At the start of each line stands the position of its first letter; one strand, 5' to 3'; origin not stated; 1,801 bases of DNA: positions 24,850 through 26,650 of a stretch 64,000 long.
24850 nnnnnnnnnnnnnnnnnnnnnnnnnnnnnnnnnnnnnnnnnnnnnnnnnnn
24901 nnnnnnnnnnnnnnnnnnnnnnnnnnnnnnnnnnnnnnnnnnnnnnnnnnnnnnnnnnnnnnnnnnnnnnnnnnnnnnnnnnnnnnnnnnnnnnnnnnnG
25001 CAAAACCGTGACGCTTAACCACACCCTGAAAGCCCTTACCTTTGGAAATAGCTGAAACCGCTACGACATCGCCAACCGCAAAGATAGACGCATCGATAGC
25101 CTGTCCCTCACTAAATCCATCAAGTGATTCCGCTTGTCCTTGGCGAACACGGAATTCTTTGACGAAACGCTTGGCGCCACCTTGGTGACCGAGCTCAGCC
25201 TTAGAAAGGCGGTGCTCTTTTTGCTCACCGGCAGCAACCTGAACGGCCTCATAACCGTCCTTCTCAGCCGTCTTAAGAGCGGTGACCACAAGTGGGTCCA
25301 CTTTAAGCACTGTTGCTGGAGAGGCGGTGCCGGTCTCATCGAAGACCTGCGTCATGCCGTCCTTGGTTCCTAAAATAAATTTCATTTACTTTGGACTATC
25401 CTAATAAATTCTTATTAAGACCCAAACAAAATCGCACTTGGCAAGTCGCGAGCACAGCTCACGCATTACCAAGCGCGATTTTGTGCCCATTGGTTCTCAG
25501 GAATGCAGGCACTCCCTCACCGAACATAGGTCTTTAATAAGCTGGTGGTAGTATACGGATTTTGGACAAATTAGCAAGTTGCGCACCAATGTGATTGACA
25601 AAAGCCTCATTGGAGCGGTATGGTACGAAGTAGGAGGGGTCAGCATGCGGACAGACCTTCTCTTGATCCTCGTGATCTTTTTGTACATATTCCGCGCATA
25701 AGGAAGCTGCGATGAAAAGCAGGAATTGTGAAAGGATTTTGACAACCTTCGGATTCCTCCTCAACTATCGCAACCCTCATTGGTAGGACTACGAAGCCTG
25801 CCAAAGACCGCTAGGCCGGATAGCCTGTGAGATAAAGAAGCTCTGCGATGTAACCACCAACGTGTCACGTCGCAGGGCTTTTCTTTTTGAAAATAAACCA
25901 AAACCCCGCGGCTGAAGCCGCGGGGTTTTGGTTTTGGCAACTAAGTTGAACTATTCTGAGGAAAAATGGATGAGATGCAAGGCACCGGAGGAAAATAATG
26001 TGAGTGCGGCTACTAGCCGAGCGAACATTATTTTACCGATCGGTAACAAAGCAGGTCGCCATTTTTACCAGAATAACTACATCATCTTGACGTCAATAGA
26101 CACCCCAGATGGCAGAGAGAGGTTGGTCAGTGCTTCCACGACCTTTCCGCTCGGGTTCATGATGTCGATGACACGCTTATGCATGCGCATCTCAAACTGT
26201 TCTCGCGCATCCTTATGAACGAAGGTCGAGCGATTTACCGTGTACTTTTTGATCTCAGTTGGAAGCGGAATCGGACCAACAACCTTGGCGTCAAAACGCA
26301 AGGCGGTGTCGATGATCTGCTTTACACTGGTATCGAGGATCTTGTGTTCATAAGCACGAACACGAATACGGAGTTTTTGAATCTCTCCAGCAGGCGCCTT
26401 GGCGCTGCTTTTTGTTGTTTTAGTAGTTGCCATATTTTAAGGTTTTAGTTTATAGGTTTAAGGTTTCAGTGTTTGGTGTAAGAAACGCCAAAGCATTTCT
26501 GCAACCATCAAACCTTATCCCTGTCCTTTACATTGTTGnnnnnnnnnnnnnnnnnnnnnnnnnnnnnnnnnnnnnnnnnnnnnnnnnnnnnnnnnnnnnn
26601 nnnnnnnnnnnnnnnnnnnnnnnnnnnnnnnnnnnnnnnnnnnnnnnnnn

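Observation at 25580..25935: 18-aa hydrophobic peptide gene with its own promoter, strong SD and terminator between rpsJ and rplC (type I toxin-like)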

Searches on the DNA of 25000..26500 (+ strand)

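Call 3: search_rna_families(source=window, start=25000, end=26500, threshold=evalue, max_evalue=10, show_alignments=3)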
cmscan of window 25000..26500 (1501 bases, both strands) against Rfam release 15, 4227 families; matches with E-value up to 10: 30.
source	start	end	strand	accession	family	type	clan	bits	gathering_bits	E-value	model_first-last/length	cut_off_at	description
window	25825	25934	+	RF00506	Thr_leader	Cis-reg; leader;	-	40.7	55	9.6e-06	1-118/118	no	Threonine operon leader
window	25893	25967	+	RF02351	psRNA14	Gene; sRNA;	-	36.6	60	0.00037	1-84/84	no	Proteobacteria sRNA psRNA14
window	25834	25933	+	RF02450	ncr1175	Gene; sRNA;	-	29.6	60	0.0065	1-110/110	no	Bacillus sRNA ncr1175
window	25895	25950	-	RF00506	Thr_leader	Cis-reg; leader;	-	28.7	55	0.0065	1-118/118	no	Threonine operon leader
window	25854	25935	+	RF00514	His_leader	Cis-reg; leader;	-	28.4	49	0.035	1-126/126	no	Histidine operon leader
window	25880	25955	-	RF02621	BSnc120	Gene; sRNA;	-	27.4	114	0.00097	1-88/88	no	Brucella sRNA 120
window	25892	25957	-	RF01772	rnk_pseudo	Cis-reg; leader;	-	26.8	55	0.055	1-108/108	no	Pseudomonas rnk leader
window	25893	25934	-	RF04230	mir-9261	Gene; miRNA;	-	26.4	86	0.012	1-92/92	no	mir-9261 microRNA precursor family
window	25893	25936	+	RF00870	mir-423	Gene; miRNA;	-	24.9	71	0.027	1-81/81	no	mir-423 microRNA precursor family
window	25427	25481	-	RF04127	MIR8007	Gene; miRNA;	-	22.4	195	0.14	1-226/226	no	MIR8007 microRNA precursor family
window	25349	25435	-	RF01193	snoR20a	Gene; snRNA; snoRNA; CD-box;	-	22.4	42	1.4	1-90/90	no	Small nucleolar RNA snoR20a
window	25836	25929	+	RF01393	isrJ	Gene; sRNA;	-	21.8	37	0.29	1-75/75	no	isrJ Hfq binding RNA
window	25878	25934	+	RF00262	sar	Gene; antisense;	-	20.6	43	0.4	1-68/68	no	sar RNA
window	25895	25935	-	RF02495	ohsC_RNA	Gene; antitoxin;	-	19.8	50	5.2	34-77/77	no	Oppression of Hydrophobic ORF by sRNA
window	25886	25937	+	RF01011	mir-605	Gene; miRNA;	-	19.7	98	1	1-82/82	no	mir-605 microRNA precursor family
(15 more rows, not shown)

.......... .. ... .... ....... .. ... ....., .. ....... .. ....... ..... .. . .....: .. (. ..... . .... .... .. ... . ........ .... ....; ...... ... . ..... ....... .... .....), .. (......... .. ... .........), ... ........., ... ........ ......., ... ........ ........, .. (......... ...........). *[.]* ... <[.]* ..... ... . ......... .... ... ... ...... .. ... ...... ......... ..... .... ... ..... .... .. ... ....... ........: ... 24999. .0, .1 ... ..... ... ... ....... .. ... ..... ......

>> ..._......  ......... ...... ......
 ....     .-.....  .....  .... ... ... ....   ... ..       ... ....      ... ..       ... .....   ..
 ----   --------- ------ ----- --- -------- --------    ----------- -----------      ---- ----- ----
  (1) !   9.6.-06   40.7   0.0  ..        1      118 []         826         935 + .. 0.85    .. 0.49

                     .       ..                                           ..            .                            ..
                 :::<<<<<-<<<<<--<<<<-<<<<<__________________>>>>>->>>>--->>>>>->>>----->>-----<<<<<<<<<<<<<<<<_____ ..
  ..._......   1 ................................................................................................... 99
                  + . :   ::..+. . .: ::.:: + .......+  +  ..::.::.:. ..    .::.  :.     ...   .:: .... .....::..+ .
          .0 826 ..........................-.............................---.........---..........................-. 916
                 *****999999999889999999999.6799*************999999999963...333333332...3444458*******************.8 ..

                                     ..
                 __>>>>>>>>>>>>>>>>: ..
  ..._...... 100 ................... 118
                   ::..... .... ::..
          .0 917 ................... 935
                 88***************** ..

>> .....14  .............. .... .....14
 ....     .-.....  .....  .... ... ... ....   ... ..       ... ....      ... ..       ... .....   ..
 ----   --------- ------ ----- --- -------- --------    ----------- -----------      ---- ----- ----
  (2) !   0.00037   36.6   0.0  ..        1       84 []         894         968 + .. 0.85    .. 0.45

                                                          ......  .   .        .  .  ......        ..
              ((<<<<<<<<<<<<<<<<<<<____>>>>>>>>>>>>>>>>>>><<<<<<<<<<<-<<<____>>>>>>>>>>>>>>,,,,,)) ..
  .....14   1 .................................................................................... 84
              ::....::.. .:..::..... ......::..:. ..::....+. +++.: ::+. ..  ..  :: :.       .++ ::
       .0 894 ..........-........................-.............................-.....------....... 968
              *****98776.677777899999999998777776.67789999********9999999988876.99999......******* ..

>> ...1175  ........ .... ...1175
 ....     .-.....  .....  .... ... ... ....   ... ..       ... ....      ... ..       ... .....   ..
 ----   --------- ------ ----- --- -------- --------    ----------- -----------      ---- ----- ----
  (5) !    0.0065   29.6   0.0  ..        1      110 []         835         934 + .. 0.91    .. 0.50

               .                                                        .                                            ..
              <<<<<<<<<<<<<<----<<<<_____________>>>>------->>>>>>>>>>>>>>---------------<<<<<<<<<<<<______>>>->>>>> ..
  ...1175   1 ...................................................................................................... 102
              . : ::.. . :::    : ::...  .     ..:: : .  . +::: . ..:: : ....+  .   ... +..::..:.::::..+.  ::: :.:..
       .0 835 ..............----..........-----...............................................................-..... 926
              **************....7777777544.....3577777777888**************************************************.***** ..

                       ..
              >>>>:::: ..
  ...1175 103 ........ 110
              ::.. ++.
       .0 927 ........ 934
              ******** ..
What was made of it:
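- On timP/RyfA-like structured toxin mRNA: Nothing real appeared in the permissive scan of 25000-26500 (call 3).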

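Call 71: build_rna_model(alignment_id=A6, structure=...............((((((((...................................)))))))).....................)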
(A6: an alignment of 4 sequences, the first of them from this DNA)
Model R1 built from alignment A6 (4 sequences, 87 columns); structure: as given.
model positions 75; base pairs 8; branch points 0; effective number of sequences 3.99; information 0.753 bits per position. Calibrated on 0.2 Mb of random sequence (short: E-values are rough).
structure used (alignment columns):
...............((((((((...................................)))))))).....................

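Call 73: search_with_rna_model(model_id=R1, sources=[window, L001, L002, L003, L004, L005, L006, L007, L008, L009, L010, L011, L012, L013, L014, L015, L016, L017, L018, L019, L020, L021, L022, L023, L024, L025, L026, L027, L028, L029, L030, L032, L033, L035, L036, L037, L038, L040, L041, L045, L048, L050, L054, L073, L081, L082, L083, L084, L085, L086, L087, L088, L089, L090, L091, L092, L093, L094, L095, L096, L097, L098, L099, L100, L101, L102, L103, L104, L105, L106, L107, L108, L109, L110, L111, L112, L113, L114, L115, L116, L117, L118, L119, L165, L166, L167, L169, L170, L172, L173, L175, L176, L177, L178, L179, L182, L183], max_evalue=10, show_alignments=6)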
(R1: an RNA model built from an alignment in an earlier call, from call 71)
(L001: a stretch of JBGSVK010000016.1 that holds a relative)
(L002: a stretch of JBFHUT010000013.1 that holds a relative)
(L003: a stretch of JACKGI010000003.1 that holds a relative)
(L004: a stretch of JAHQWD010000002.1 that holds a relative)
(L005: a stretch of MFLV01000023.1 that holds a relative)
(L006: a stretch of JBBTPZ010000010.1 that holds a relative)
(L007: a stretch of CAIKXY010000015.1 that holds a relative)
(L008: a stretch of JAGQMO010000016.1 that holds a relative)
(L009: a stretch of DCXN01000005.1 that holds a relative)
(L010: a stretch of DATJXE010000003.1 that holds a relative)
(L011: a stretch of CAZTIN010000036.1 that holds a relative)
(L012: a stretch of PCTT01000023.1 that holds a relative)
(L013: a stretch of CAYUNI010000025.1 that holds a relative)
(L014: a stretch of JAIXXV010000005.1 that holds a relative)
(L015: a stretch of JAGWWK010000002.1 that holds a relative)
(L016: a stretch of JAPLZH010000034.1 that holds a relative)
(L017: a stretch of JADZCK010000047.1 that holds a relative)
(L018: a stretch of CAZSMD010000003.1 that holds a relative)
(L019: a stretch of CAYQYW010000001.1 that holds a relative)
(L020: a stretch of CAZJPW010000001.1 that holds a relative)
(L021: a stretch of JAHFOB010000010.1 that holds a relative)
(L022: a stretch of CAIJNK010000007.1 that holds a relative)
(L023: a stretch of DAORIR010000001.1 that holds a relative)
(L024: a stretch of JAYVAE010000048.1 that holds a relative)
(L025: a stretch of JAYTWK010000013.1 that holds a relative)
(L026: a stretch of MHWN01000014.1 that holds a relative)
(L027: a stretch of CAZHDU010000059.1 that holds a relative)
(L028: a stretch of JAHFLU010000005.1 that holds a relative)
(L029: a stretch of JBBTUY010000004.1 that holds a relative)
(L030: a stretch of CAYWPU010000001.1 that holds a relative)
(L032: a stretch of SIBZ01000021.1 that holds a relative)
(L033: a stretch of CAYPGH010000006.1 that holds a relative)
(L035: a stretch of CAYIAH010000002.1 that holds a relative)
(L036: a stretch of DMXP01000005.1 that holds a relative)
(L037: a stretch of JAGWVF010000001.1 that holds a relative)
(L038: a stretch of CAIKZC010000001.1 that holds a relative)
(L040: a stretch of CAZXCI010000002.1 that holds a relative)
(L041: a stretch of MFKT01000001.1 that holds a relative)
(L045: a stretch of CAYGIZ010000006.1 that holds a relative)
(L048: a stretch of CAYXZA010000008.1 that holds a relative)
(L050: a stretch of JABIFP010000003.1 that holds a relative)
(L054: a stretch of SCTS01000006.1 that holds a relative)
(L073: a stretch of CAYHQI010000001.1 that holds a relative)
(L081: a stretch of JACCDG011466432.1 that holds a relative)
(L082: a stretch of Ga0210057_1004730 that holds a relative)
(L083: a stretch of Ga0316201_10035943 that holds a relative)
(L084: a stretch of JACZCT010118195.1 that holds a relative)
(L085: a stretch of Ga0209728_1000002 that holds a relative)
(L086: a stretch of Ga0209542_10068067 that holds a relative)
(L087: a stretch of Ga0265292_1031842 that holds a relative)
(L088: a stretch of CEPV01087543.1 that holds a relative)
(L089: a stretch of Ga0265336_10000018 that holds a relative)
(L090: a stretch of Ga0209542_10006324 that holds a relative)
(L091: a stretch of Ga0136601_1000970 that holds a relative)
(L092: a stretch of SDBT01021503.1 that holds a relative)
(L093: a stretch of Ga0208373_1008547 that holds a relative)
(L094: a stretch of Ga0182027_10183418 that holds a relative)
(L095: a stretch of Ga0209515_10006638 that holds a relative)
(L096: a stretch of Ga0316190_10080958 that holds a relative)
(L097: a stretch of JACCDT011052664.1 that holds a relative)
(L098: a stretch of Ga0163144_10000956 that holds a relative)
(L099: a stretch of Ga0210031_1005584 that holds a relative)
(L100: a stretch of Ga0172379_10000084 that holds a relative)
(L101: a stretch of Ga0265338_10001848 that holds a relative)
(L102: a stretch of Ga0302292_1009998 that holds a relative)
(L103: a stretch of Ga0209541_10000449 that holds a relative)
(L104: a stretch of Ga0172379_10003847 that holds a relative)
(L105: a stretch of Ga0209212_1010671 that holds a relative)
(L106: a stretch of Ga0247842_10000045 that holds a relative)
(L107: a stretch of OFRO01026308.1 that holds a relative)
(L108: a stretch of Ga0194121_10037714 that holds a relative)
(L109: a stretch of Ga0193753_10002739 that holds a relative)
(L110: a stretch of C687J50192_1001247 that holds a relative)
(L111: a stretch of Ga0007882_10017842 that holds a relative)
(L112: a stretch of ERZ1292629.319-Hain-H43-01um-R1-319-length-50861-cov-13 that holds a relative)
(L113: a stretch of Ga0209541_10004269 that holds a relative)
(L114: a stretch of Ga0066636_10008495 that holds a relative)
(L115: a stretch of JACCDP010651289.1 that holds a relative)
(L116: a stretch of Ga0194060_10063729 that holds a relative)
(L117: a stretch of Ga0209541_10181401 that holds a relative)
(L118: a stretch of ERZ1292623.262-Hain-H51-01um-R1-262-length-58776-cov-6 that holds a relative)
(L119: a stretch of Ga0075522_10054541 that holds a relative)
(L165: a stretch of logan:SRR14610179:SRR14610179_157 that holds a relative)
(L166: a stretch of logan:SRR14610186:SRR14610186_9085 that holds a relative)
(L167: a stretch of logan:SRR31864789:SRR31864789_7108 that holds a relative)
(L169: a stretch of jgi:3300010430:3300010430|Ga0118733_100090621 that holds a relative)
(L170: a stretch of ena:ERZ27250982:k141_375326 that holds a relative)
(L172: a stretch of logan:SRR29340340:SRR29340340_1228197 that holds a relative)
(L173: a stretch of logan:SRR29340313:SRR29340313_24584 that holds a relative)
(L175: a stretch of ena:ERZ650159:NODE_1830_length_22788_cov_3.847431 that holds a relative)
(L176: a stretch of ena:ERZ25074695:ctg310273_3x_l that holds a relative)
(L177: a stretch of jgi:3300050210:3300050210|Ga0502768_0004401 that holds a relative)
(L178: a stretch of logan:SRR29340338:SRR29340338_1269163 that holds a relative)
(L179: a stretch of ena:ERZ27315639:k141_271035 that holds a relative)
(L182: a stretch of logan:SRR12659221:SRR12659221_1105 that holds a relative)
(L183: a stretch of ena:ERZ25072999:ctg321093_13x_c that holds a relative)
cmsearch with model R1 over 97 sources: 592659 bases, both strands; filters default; matches with E-value up to 10: 8.
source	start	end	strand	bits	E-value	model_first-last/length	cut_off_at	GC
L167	210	284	-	84.5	2.7e-16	1-75/75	no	0.49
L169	2666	2735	-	76.1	2.3e-14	1-75/75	no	0.47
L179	2689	2756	-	64.2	1.3e-11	1-75/75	no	0.41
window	25631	25717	+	63.4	1.9e-11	1-75/75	no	0.48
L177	2646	2716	-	17.8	0.6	1-75/75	no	0.45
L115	3092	3149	-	16.1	1.4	1-75/75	no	0.36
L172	1978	2026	+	12.6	9.2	1-75/75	no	0.41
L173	1949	1997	+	12.6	9.2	1-75/75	no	0.41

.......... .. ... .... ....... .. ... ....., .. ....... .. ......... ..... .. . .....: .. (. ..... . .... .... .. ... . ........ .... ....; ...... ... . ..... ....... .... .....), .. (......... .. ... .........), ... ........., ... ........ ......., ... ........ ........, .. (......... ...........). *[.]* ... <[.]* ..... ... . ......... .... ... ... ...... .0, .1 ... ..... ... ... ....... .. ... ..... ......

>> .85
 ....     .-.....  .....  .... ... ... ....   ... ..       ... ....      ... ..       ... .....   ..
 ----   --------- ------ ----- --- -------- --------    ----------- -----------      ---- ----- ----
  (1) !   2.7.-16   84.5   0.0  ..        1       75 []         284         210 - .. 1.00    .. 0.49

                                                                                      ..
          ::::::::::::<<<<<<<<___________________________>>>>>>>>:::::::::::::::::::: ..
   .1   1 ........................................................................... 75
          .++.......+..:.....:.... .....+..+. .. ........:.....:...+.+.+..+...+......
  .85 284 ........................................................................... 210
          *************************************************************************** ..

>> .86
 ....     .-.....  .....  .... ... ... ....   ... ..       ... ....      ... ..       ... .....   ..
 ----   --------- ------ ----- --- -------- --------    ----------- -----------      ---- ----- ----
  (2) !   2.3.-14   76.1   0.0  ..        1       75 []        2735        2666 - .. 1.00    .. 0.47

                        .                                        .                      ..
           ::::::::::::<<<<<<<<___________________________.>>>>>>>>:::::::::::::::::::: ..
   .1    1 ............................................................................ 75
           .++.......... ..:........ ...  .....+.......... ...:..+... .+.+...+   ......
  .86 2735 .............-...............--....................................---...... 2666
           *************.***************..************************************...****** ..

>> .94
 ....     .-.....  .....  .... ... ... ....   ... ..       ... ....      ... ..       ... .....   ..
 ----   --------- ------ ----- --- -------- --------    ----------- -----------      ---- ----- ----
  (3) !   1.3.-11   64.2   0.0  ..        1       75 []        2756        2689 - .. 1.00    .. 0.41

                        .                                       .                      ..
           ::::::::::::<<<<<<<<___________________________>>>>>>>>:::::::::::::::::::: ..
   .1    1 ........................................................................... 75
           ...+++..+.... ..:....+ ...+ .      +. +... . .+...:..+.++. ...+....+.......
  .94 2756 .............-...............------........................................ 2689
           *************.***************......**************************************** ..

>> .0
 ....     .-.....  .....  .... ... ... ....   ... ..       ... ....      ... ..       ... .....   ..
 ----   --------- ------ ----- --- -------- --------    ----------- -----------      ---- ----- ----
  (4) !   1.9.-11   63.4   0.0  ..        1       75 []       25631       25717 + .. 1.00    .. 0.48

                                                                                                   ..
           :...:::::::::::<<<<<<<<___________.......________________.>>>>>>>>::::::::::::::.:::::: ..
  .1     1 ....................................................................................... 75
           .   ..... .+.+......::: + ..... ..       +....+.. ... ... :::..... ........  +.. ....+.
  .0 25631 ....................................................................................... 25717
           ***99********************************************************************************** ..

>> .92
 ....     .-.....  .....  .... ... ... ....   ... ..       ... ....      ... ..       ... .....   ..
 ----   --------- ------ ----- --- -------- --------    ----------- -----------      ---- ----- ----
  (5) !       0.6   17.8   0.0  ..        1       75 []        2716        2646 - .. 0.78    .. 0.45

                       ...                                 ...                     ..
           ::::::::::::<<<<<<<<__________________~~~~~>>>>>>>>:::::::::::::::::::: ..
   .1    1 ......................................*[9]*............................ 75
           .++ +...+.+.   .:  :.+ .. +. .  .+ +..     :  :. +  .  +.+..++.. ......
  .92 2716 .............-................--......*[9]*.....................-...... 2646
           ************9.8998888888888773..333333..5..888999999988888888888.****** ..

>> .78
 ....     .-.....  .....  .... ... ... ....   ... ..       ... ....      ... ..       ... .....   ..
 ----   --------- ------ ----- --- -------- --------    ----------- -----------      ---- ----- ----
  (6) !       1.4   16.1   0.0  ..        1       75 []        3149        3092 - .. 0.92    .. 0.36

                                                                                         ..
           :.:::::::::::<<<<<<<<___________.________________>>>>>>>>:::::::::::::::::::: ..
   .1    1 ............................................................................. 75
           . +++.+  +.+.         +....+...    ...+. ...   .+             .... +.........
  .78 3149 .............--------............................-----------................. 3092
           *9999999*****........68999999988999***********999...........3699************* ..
